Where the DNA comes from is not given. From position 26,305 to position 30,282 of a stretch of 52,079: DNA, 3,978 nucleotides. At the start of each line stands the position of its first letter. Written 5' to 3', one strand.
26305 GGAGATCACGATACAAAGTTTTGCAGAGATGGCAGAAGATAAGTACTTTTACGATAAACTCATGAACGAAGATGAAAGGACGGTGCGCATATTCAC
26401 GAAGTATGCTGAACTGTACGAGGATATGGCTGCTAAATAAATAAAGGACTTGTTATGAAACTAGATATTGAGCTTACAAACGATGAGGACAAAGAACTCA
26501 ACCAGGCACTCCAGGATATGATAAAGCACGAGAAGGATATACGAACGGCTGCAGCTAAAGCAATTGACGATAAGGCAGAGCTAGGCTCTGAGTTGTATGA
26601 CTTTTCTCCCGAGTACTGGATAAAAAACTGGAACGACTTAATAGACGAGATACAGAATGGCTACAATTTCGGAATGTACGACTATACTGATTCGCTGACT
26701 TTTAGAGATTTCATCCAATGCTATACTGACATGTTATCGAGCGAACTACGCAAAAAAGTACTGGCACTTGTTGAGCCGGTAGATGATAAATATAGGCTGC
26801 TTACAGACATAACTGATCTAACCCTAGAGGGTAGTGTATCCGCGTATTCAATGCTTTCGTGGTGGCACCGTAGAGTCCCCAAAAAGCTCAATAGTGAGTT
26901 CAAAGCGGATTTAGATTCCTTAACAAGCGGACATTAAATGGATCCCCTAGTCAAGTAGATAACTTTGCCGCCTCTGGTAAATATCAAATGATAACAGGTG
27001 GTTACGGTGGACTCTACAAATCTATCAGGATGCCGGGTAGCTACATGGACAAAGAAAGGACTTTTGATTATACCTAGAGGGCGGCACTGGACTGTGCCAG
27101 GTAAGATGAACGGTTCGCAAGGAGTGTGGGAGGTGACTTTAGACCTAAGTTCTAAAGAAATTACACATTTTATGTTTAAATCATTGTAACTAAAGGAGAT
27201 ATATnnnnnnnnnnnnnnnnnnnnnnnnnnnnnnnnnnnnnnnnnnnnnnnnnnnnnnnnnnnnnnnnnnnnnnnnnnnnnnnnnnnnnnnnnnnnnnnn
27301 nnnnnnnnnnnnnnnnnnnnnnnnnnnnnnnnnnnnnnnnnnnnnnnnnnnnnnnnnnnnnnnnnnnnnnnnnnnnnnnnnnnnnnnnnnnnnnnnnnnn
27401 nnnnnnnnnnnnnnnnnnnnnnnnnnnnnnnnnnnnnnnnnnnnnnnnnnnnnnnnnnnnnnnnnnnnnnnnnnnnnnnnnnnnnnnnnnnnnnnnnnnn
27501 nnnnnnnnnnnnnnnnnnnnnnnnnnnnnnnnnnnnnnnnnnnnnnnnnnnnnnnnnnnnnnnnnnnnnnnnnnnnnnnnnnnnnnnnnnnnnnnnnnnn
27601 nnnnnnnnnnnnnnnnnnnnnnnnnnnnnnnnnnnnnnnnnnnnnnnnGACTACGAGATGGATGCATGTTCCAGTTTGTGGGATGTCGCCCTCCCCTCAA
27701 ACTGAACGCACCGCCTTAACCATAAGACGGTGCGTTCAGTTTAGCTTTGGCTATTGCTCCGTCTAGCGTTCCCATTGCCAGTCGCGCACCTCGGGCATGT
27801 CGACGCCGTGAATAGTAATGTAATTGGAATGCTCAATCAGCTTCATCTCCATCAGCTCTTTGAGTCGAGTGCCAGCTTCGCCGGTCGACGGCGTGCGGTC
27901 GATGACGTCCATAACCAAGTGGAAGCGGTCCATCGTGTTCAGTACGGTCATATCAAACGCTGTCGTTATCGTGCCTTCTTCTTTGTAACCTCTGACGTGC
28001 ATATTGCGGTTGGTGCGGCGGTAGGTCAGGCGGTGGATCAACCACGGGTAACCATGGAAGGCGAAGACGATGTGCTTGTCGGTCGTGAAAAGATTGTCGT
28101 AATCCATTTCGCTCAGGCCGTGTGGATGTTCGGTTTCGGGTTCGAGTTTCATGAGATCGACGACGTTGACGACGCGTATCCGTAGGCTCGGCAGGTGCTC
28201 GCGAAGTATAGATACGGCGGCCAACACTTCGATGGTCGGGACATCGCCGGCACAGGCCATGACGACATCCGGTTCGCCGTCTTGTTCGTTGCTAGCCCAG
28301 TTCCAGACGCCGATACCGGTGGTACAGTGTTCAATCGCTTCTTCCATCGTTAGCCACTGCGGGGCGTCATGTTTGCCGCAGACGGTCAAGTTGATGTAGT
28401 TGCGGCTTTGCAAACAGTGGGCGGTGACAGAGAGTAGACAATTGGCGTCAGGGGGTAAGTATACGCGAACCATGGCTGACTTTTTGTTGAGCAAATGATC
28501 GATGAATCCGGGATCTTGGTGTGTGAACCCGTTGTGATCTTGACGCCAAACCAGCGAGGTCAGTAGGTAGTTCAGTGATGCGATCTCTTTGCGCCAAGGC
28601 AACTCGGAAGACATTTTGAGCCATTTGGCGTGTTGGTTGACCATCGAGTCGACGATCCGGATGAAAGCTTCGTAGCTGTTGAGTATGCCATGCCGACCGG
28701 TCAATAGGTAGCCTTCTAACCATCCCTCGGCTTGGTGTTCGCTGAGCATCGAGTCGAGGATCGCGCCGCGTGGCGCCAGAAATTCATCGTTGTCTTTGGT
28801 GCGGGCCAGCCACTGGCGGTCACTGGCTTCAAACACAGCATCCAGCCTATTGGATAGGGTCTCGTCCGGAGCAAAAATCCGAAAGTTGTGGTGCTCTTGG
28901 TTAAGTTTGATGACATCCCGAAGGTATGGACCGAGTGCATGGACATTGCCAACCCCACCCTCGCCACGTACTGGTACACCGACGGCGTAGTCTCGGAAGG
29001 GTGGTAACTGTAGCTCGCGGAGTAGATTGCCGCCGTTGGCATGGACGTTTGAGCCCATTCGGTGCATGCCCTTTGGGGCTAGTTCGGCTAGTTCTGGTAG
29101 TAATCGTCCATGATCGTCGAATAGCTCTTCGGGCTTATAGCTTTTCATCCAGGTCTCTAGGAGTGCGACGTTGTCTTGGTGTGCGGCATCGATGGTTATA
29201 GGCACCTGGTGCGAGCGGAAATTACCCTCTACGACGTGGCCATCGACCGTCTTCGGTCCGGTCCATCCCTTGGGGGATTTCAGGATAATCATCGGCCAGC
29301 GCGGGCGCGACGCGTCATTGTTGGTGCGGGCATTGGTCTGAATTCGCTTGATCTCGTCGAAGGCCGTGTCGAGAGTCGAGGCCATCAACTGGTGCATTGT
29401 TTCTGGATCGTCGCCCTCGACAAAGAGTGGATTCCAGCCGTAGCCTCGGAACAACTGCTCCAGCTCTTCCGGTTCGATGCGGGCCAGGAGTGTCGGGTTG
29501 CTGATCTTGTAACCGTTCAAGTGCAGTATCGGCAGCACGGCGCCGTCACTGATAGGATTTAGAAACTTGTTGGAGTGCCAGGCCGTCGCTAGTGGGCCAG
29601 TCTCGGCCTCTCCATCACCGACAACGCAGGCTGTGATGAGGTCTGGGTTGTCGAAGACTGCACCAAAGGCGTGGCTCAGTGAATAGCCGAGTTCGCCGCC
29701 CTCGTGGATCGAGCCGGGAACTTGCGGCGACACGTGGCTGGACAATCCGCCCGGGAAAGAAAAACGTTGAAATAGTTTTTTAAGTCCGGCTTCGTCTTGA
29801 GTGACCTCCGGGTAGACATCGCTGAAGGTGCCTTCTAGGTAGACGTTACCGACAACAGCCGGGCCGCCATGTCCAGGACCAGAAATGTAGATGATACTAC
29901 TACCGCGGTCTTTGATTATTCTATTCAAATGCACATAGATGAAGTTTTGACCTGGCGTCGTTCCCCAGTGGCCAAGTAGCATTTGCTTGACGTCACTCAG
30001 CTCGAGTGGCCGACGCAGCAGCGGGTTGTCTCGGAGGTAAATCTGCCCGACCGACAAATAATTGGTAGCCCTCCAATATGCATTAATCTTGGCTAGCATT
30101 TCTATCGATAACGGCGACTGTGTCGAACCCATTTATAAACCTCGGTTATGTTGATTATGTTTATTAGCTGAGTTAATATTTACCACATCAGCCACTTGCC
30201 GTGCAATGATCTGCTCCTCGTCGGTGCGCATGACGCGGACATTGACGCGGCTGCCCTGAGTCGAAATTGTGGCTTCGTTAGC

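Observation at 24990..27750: Low-GC island of five small acidic ORFs plus two start-less stubs: candidate orphan toxin-stub/immunity cassette array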

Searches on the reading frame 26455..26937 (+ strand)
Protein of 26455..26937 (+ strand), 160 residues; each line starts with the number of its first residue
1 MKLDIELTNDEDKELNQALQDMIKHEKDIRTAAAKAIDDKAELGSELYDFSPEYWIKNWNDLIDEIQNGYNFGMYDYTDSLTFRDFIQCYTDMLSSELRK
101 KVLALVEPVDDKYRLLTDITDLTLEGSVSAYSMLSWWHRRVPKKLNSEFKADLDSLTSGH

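Call 3: search_protein_families(library=pfam, proteins=[window:26455-26937:+], max_evalue=1)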
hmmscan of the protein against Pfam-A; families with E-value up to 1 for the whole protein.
window:26455-26937:+ (160 aa): 2 families
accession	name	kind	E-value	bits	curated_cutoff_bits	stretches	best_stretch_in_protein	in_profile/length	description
PF14724.11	mit_SMPDase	-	0.017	13.5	23.7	1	89-156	544-610/818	Mitochondrial-associated sphingomyelin phosphodiesterase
PF24753.1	DUF7698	-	0.047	14.1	27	1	21-92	14-82/118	Domain of unknown function (DUF7698)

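Call 4: search_protein_families(library=ncbifam, proteins=[window:26455-26937:+], max_evalue=1)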
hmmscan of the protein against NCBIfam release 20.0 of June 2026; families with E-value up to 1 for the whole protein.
window:26455-26937:+ (160 aa): 1 family
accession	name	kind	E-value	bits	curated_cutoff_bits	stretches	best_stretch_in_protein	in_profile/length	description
TIGR01042.1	V-ATPase_V1_A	equivalog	0.11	11.1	779.9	1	93-157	150-212/591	V-type ATPase subunit A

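Call 5: search_protein_families(library=padloc, proteins=[window:26455-26937:+], max_evalue=1)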
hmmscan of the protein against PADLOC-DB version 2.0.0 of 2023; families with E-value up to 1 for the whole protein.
window:26455-26937:+ (160 aa): 0 families

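Call 6: search_protein_families(library=phrogs, proteins=[window:26455-26937:+], max_evalue=1)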
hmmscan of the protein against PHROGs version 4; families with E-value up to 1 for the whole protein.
window:26455-26937:+ (160 aa): 0 families

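Call 70: find_encoding_contigs(protein=window:26455-26937:+, flank=2500, max_places=4)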
Protein window:26455-26937:+ (160 aa): 2 contigs read that carry it; 2 places shown.
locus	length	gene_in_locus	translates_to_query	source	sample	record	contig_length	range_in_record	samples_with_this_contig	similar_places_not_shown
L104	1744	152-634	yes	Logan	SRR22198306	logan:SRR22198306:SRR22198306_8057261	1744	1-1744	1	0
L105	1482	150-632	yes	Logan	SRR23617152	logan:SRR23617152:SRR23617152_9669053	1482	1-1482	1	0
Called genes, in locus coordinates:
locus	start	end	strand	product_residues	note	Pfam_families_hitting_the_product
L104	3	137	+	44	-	?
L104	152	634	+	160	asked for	-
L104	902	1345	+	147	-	-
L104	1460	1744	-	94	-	?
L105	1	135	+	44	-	?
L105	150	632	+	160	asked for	-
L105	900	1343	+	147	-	-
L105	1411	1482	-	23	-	?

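Call 87: search_dna_similar(query=window:26455-26934:+, collection=plasmids, mode=protein, max_evalue=1, max_rows=30)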
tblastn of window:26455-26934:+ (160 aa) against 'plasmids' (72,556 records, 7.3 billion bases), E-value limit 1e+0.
Records with a match: 4; places in all: 4; records where one place covers at least 80% of the query: 1.
Best place of each record, by identity: <60% 4.
By first word of the organism name: Streptomyces 3; Embleya 1.
By predicted mobility (MOB-suite, as given by PLSDB): non-mobilizable 4.
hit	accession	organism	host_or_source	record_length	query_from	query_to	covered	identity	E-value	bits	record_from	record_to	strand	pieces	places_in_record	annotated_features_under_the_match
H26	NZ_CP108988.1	Streptomyces sp. NBC_00723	-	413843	42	153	70%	27.7%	3e-3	44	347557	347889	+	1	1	hypothetical protein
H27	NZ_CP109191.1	Streptomyces sp. NBC_01707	-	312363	20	155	85%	21.9%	2e-2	42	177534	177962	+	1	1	hypothetical protein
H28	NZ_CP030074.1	Streptomyces cadmiisoli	Whole organism,soil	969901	59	153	59%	25.3%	3e-2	41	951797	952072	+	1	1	hypothetical protein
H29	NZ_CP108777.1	Embleya sp. NBC_00896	-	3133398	54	148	59%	24.0%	3e-1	38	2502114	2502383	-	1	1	none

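Call 88: get_annotated_region(hit=H27, flank=5000)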
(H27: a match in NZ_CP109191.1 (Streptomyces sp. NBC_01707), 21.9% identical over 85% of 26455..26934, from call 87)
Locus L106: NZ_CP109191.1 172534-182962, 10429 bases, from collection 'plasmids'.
description: Streptomyces sp. NBC_01707 plasmid unnamed1, complete sequence
organism: Streptomyces sp. NBC_01707 (NCBI taxid 2975914)
taxonomy: Bacteria; Actinomycetota; Actinomycetes; Kitasatosporales; Streptomycetaceae; Streptomyces; Streptomyces sp. NBC 01707
host: -; source: -; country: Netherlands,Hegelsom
typing (MOB-suite, as given by PLSDB): non-mobilizable
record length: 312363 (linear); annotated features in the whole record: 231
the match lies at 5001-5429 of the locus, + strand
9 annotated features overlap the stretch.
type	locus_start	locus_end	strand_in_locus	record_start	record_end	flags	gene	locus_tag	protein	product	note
CDS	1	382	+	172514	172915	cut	-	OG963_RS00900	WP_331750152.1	hypothetical protein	-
CDS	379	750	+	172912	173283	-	-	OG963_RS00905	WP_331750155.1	hypothetical protein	-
CDS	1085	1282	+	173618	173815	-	-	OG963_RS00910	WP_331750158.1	hypothetical protein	-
CDS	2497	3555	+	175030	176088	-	-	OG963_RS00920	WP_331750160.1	bifunctional DNA primase/polymerase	-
CDS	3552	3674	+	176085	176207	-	-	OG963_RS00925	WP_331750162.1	hypothetical protein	-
CDS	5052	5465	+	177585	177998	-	-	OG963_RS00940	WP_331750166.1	hypothetical protein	-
CDS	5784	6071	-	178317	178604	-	-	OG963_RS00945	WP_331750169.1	hypothetical protein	-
CDS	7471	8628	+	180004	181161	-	-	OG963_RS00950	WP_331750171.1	acyl-CoA dehydrogenase family protein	-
CDS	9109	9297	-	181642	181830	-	-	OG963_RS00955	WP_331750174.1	hypothetical protein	-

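Call 89: get_annotated_region(hit=H29, flank=5000)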
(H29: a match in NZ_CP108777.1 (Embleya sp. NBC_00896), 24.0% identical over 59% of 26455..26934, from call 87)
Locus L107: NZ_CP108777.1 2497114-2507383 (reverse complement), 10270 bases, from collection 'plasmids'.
description: Embleya sp. NBC_00896 plasmid unnamed1, complete sequence
organism: Embleya sp. NBC_00896 (NCBI taxid 2975961)
taxonomy: Bacteria; Actinomycetota; Actinomycetes; Kitasatosporales; Streptomycetaceae; Embleya; Embleya sp. NBC 00896
host: -; source: -; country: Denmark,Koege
typing (MOB-suite, as given by PLSDB): non-mobilizable
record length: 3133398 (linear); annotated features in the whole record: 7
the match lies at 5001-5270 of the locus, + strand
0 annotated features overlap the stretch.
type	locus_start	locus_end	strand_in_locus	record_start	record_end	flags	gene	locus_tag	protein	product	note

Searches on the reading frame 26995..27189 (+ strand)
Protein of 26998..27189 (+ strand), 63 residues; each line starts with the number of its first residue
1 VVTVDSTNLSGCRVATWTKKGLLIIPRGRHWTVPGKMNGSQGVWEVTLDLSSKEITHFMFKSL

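Call 3: search_protein_families(library=pfam, proteins=[window:26998-27189:+], max_evalue=1)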
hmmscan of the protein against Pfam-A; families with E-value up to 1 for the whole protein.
window:26998-27189:+ (63 aa): 0 families

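Call 4: search_protein_families(library=ncbifam, proteins=[window:26998-27189:+], max_evalue=1)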
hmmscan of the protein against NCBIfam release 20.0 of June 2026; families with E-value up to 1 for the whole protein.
window:26998-27189:+ (63 aa): 0 families

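Call 5: search_protein_families(library=padloc, proteins=[window:26998-27189:+], max_evalue=1)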
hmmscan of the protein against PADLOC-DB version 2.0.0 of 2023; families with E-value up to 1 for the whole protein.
window:26998-27189:+ (63 aa): 0 families

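Call 6: search_protein_families(library=phrogs, proteins=[window:26998-27189:+], max_evalue=1)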
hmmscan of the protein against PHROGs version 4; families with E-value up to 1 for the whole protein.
window:26998-27189:+ (63 aa): 0 families

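Call 20: search_solved_structures(query=window:26995-27186:+, max_evalue=10, show_alignments=3)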
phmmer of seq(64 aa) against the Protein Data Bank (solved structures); distinct sequences matched with E-value up to 10: 3.
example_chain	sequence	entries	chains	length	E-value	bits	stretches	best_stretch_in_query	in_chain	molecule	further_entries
8znz_J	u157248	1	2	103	1.2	12.5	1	20-57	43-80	HB0039 Fab light chain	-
4ala_L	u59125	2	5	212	1.6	12.2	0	20-54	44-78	FAB 2H12 LIGHT CHAIN | FAB 2H12, LIGHT CHAIN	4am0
4al8_L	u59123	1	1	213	1.6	12.1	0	20-54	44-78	FAB 2H12 LIGHT CHAIN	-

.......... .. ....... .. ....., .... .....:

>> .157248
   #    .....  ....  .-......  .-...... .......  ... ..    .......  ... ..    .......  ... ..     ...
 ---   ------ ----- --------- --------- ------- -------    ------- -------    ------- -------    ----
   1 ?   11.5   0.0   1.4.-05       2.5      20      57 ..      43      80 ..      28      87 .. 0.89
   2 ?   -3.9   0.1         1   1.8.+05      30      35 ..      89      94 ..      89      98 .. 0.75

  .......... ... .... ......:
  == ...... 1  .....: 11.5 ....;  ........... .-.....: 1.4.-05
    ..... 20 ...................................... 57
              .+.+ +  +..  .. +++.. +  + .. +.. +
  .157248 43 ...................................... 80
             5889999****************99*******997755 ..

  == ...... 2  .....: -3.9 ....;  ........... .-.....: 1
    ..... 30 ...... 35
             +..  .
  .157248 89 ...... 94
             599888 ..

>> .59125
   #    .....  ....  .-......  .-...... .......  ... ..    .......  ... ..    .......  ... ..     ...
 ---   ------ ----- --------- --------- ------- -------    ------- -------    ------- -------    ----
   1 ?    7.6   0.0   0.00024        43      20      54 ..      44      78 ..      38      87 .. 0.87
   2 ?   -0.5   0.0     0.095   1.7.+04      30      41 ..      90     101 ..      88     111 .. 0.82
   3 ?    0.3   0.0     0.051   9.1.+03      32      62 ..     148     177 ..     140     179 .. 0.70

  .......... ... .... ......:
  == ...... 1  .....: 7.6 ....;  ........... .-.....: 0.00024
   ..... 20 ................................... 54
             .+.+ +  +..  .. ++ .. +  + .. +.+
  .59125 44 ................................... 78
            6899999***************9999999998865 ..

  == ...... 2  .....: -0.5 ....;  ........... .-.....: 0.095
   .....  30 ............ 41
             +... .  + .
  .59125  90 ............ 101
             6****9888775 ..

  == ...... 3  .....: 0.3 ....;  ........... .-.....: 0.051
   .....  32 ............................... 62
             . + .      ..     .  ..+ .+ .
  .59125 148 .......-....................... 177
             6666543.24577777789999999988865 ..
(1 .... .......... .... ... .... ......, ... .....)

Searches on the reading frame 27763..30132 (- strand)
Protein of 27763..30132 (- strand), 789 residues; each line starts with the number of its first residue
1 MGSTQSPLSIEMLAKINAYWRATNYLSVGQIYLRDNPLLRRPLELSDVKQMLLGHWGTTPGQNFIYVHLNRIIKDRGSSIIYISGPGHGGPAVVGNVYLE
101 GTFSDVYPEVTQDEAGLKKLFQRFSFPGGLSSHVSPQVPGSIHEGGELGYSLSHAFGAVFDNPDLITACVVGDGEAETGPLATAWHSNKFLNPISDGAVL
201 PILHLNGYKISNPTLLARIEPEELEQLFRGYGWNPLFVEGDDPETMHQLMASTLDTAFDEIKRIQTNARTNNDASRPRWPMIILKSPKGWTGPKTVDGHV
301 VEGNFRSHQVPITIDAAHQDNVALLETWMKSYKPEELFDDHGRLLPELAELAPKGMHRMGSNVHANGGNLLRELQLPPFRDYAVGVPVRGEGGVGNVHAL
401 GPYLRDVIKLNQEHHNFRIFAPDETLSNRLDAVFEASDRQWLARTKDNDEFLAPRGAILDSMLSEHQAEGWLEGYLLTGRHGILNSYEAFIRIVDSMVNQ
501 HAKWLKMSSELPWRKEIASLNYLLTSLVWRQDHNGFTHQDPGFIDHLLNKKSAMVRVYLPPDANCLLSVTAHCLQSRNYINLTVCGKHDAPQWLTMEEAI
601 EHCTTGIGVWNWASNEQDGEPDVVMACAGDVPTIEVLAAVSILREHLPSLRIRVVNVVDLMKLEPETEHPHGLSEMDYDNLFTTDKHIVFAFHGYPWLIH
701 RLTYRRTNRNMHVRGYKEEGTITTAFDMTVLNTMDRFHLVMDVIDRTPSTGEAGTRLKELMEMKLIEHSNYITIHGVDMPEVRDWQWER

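Call 15: find_related_loci(query=window:27763-30132:-, collection=genome_contigs, flank=10000)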
Query window:27763-30132:- (789 aa) in genome_contigs; peptide patterns used: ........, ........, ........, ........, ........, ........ (x = any residue, [..] = any of these).
600 stretches matched a pattern (row limit reached: there are more); 597 encode a relative of the query (tblastn E <= 1e-3); the best 80 are kept; 80 distinct loci.
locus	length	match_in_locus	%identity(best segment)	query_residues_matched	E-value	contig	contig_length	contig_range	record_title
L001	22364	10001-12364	79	1-788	0e+0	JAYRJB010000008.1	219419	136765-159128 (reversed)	MAG: Candidatus Saccharimonadales bacterium isolate SZ_szas25bin.8 k141_1175447, whole genome shotgun sequence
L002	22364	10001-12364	78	1-788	0e+0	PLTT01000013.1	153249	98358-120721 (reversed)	MAG: Candidatus Saccharibacteria bacterium isolate bog_1338 73.20120700_S1D.140_contig_28225, whole genome shotgun seque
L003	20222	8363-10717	78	4-788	0e+0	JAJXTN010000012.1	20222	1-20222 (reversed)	MAG: bacterium isolate BP4.bin56 NODE_2955_length_20222_cov_3.352177, whole genome shotgun sequence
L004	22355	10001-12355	78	3-787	0e+0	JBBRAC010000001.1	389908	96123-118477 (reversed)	MAG: Candidatus Saccharimonadales bacterium isolate Co_metawrap_2276 Cmw_2276_k141_27026322_length_389908_cov_17.9997, w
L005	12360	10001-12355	77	3-787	0e+0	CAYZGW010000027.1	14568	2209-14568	MAG TPA_asm: uncultured Candidatus Saccharibacteria bacterium isolate SRP200132_co1_640 genome assembly, contig: NODE_72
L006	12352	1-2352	75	4-787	0e+0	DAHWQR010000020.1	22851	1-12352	MAG TPA_asm: Candidatus Saccharibacteria bacterium isolate clean1453 k141_1336415, whole genome shotgun sequence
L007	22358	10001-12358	77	1-787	0e+0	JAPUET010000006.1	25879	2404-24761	MAG: Candidatus Saccharibacteria bacterium isolate labscale reactor_MAG32 NODE_1393_length_25879_cov_24.482962, whole ge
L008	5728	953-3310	74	3-788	0e+0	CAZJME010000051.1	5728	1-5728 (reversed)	MAG TPA_asm: uncultured Candidatus Saccharibacteria bacterium isolate SRP135725_co1_616 genome assembly, contig: NODE_21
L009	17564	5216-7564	76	5-787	0e+0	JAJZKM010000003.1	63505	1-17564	MAG: bacterium isolate MAS1.bin23 NODE_228_length_63505_cov_11.507826, whole genome shotgun sequence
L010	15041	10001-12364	73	1-787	0e+0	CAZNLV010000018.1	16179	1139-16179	MAG TPA_asm: uncultured Candidatus Saccharibacteria bacterium isolate binchicken_co152_115 genome assembly, contig: NODE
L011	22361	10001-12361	73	1-787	0e+0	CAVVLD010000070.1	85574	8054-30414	MAG: uncultured Solibacteraceae bacterium isolate MFD06435.bin.2.59 genome assembly, contig: contig_35860, whole genome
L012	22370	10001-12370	73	1-789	0e+0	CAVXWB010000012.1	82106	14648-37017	MAG: Bryobacterales bacterium isolate MFD04752.bin.3.3 genome assembly, contig: contig_10882, whole genome shotgun seque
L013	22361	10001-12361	73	1-787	0e+0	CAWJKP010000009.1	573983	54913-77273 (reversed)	MAG: Pirellulales bacterium isolate MFD05580.bin.2.29 genome assembly, contig: contig_8631, whole genome shotgun sequenc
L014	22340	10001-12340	73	8-787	0e+0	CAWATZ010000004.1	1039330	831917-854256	MAG: uncultured Planctomycetota bacterium isolate MFD02248.bin.2.136 genome assembly, contig: contig_16893, whole genome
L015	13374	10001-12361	72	3-789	0e+0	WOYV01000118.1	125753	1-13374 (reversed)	MAG: Draconibacterium sp. isolate WOFB07 NODE_29_length_125753_cov_24.669255, whole genome shotgun sequence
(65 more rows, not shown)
